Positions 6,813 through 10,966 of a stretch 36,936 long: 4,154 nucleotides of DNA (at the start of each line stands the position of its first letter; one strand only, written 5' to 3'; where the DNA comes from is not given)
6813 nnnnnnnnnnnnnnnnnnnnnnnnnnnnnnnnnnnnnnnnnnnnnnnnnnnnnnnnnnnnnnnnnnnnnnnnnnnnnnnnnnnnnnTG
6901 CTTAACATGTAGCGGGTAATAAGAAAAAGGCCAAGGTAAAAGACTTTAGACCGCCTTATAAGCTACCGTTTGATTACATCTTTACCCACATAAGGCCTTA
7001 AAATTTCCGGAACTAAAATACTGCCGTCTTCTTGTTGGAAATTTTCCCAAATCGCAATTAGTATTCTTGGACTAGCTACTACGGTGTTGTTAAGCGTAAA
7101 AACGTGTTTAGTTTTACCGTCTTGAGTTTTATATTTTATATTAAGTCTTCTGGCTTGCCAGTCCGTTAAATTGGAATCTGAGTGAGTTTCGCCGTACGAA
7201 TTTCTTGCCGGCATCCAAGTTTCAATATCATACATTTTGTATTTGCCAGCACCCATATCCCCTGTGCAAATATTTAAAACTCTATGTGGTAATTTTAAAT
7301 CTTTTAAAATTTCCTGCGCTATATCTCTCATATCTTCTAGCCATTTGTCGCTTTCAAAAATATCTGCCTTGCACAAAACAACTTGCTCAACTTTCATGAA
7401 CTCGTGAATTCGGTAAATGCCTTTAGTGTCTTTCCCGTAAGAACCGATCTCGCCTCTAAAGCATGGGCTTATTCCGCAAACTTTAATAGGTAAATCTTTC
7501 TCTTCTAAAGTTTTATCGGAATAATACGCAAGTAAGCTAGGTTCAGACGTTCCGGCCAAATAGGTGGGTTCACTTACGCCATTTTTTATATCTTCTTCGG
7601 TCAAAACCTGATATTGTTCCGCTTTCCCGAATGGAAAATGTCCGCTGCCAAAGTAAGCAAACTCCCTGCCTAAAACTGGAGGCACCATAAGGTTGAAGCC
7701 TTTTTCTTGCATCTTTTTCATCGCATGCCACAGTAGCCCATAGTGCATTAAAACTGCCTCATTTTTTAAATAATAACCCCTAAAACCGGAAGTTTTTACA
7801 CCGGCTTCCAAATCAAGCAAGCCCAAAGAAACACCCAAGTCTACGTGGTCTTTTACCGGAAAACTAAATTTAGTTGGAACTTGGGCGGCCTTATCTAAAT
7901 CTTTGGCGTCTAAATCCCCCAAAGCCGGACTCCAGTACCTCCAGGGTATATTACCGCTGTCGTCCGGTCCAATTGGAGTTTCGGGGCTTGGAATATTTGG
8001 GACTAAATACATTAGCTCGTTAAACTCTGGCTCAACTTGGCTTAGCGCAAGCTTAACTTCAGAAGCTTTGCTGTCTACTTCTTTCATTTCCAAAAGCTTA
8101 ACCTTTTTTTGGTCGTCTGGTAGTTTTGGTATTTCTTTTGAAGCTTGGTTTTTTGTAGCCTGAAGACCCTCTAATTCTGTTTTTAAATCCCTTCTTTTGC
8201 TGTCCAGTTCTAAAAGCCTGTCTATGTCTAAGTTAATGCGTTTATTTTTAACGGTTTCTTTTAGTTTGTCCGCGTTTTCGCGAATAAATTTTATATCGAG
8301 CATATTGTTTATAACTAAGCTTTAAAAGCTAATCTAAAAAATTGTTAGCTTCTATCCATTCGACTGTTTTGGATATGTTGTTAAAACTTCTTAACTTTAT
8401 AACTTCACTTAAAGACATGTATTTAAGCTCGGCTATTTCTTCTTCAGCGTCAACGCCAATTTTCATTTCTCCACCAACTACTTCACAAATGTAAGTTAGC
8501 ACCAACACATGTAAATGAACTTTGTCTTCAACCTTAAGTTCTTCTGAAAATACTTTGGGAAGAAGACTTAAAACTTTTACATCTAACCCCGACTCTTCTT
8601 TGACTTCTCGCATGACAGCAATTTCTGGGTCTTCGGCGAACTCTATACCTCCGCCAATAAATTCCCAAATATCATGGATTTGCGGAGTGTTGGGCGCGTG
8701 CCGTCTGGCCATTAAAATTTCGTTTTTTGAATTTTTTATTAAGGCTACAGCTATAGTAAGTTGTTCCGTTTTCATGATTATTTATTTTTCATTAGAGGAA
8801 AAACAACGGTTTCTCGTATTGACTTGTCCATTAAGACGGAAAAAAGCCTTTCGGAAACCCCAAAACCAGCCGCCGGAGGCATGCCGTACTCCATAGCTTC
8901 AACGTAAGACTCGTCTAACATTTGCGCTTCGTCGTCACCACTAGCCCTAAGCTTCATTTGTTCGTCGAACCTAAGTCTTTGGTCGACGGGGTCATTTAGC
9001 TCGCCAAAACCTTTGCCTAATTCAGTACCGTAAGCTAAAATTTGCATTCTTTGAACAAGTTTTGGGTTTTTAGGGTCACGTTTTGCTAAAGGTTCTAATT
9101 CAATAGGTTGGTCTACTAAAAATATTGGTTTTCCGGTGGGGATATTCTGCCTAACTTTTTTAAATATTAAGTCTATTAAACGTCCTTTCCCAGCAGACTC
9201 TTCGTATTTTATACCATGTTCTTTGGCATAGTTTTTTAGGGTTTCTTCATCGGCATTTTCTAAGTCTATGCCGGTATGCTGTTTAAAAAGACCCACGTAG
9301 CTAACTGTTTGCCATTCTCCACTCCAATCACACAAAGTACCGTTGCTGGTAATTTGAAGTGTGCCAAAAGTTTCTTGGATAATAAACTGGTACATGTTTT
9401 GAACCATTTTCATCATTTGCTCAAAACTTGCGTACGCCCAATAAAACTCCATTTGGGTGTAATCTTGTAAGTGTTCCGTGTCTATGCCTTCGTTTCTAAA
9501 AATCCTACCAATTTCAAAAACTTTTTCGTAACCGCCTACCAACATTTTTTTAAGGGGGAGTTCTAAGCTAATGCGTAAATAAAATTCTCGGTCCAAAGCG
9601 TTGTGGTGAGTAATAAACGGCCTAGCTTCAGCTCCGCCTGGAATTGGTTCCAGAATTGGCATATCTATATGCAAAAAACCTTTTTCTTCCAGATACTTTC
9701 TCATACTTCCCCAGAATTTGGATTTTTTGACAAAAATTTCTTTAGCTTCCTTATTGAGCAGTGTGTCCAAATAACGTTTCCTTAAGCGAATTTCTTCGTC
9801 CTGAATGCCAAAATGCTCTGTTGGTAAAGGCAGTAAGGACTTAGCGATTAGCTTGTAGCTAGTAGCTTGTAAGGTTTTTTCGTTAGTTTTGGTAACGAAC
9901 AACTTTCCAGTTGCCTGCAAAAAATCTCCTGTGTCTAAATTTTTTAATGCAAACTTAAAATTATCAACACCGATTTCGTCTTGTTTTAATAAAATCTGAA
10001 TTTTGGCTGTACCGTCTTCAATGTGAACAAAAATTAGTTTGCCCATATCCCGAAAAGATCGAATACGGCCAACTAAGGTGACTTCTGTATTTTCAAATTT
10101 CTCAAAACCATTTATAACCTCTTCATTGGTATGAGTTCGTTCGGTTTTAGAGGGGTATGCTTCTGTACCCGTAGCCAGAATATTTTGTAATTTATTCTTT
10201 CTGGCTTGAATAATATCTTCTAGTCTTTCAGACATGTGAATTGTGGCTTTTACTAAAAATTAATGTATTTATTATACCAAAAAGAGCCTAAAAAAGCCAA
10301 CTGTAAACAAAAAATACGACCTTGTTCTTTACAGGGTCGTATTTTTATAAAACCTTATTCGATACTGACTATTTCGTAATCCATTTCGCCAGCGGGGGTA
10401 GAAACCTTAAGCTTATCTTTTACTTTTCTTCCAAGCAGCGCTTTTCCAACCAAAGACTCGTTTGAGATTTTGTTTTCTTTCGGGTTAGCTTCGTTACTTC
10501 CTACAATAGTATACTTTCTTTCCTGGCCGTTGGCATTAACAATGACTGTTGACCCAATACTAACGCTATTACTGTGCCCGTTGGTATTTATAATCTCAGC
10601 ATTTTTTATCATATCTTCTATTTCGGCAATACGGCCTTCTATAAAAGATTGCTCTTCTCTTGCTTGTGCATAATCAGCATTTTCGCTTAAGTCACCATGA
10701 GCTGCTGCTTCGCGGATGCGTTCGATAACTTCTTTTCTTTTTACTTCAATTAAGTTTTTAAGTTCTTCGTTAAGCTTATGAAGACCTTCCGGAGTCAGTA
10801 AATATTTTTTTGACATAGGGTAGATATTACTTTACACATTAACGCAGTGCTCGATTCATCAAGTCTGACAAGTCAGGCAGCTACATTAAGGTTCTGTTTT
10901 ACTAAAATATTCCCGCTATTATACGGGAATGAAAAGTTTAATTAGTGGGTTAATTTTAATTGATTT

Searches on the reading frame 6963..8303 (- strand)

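Call 20: search_protein_families(library=pfam, proteins=[window:6963-8303:-], max_evalue=0.001)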
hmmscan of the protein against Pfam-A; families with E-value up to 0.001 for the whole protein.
window:6963-8303:- (446 aa): 2 families
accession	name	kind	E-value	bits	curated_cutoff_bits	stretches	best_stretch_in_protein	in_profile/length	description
PF00587.30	tRNA-synt_2b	-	1.3e-30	107.2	29.3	1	246-421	10-178/179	tRNA synthetase class II core domain (G, H, P, S and T)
PF02403.27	Seryl_tRNA_N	-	1.3e-23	83.7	28.2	1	1-105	1-108/108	Seryl-tRNA synthetase N-terminal domain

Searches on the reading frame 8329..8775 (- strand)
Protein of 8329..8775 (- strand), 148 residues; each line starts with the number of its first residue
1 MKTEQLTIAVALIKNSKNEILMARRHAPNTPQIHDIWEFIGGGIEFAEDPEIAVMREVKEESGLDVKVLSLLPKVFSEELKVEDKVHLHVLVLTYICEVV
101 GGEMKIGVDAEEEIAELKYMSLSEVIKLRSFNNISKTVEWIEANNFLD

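Call 20: search_protein_families(library=pfam, proteins=[window:8329-8775:-], max_evalue=0.001)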
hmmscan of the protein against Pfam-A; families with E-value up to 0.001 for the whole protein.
window:8329-8775:- (148 aa): 1 family
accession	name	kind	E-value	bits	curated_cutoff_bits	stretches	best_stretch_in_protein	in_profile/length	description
PF00293.34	NUDIX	-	6.8e-20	71.9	21.1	1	8-132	6-125/134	NUDIX domain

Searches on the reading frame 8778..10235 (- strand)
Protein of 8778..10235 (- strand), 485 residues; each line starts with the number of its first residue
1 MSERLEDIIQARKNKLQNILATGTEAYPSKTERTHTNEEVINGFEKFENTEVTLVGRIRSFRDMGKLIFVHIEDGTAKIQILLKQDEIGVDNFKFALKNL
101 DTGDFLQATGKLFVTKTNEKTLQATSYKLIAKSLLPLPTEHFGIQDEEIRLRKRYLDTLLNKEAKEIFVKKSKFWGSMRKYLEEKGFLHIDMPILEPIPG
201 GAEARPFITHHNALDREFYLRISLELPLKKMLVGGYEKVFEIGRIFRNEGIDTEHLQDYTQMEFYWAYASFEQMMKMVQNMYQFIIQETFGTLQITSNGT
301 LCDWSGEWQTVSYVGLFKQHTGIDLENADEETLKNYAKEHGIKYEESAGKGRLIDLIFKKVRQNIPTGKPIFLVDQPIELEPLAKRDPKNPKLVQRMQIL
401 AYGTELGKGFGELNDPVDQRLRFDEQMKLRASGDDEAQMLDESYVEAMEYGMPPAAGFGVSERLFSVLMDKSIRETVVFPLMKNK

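Call 20: search_protein_families(library=pfam, proteins=[window:8778-10235:-], max_evalue=0.001)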
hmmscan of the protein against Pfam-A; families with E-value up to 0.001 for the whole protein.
window:8778-10235:- (485 aa): 3 families
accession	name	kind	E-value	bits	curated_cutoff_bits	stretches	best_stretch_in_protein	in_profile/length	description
PF00152.25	tRNA-synt_2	-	3.2e-67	227.2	25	1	146-482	1-307/308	tRNA synthetases class II (D, K and N)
PF01336.31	tRNA_anti-codon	-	1.2e-16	60.8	27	1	52-130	1-75/75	OB-fold nucleic acid binding domain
PF01409.25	tRNA-synt_2d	-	9.7e-05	22.4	19.8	1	238-287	104-155/246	tRNA synthetases class II core domain (F)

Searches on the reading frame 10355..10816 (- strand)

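Call 20: search_protein_families(library=pfam, proteins=[window:10355-10816:-], max_evalue=0.001)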
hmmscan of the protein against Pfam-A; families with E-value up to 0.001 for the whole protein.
window:10355-10816:- (153 aa): 2 families
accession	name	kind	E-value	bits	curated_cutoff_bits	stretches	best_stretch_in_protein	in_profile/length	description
PF03449.20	GreA_GreB_N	-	2.8e-29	101.5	24.5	1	6-75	2-71/71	Transcription elongation factor, N-terminal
PF01272.25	GreA_GreB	-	3e-23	82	26.9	1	83-153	4-76/77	Transcription elongation factor, GreA/GreB, C-term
